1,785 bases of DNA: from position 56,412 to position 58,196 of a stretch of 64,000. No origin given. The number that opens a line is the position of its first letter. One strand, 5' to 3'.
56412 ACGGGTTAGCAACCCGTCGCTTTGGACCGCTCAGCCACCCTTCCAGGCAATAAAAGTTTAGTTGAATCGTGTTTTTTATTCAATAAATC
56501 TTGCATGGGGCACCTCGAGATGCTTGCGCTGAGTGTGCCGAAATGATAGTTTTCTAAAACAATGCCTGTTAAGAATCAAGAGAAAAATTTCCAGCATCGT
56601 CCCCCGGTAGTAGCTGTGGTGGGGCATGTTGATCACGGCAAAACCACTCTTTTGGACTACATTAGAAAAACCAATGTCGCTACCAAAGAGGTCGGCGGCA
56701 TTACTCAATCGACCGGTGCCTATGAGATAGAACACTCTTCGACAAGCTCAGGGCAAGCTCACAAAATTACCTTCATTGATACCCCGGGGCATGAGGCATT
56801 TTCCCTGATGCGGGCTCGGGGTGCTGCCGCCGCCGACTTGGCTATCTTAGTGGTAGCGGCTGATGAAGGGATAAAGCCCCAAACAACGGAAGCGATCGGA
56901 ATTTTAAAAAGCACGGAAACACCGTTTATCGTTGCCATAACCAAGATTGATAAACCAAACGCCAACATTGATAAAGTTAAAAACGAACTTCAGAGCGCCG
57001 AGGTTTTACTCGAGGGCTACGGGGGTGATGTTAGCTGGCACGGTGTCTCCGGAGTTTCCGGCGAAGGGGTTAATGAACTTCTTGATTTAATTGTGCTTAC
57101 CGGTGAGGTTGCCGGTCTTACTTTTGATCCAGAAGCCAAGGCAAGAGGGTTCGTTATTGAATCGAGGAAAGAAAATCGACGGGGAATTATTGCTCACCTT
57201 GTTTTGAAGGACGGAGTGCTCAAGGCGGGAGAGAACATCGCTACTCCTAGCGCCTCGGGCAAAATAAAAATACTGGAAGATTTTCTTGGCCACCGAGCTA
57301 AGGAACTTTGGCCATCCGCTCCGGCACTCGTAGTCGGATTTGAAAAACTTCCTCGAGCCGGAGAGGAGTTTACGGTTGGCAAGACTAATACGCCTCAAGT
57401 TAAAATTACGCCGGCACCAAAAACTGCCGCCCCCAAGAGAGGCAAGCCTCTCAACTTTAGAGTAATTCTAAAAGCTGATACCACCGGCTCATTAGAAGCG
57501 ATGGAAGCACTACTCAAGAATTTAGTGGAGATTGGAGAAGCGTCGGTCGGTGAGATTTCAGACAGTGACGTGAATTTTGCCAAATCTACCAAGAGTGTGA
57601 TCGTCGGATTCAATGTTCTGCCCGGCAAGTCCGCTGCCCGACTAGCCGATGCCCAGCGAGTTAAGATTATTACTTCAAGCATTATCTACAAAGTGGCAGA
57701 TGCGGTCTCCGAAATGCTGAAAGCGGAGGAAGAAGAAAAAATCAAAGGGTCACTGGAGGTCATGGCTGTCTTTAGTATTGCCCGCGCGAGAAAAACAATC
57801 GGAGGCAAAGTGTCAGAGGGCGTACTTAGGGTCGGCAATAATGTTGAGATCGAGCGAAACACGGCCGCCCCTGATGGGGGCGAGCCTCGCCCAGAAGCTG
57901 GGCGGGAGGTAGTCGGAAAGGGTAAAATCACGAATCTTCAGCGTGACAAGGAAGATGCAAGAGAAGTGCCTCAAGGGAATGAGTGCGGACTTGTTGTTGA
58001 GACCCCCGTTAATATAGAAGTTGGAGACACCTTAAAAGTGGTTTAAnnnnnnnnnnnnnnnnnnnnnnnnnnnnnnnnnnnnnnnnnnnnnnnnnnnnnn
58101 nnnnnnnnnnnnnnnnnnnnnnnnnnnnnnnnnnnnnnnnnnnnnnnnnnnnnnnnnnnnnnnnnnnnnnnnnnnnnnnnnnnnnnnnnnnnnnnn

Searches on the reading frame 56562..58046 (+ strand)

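Call 7: search_protein_families(library=pfam, proteins=[window:56562-58046:+], max_evalue=0.001)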
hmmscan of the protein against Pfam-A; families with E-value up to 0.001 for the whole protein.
window:56562-58046:+ (494 aa): 9 families
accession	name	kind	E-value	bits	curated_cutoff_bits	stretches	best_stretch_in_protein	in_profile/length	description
PF00009.33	GTP_EFTU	-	9.9e-37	126.8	26.5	1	16-178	5-183/188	Elongation factor Tu GTP binding domain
PF11987.13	IF-2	-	2.7e-23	82.5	27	1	293-382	21-116/117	Translation-initiation factor 2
PF01926.29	MMR_HSR1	-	1.3e-12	48.3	21.9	1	17-128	2-113/113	50S ribosome-binding GTPase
PF22042.2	EF-G_D2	-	4.5e-12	46.3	27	1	193-272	1-83/84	Elongation factor G domain 2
PF03144.31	GTP_EFTU_D2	-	6.4e-06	26.9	30.3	0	412-491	3-72/73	Elongation factor Tu domain 2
PF10662.15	PduV-EutP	-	7.8e-06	26.2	21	1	18-148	5-120/143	Ethanolamine utilisation - propanediol utilisation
PF08477.19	Roc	-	0.00012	22.7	27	1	17-130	2-119/119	Ras of Complex, Roc, domain of DAPkinase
PF09439.16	SRPRB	-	0.00069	19.5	25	0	15-82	4-61/178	Signal recognition particle receptor beta subunit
PF00350.29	Dynamin_N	-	0.0007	20.1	27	0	17-70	1-54/168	Dynamin family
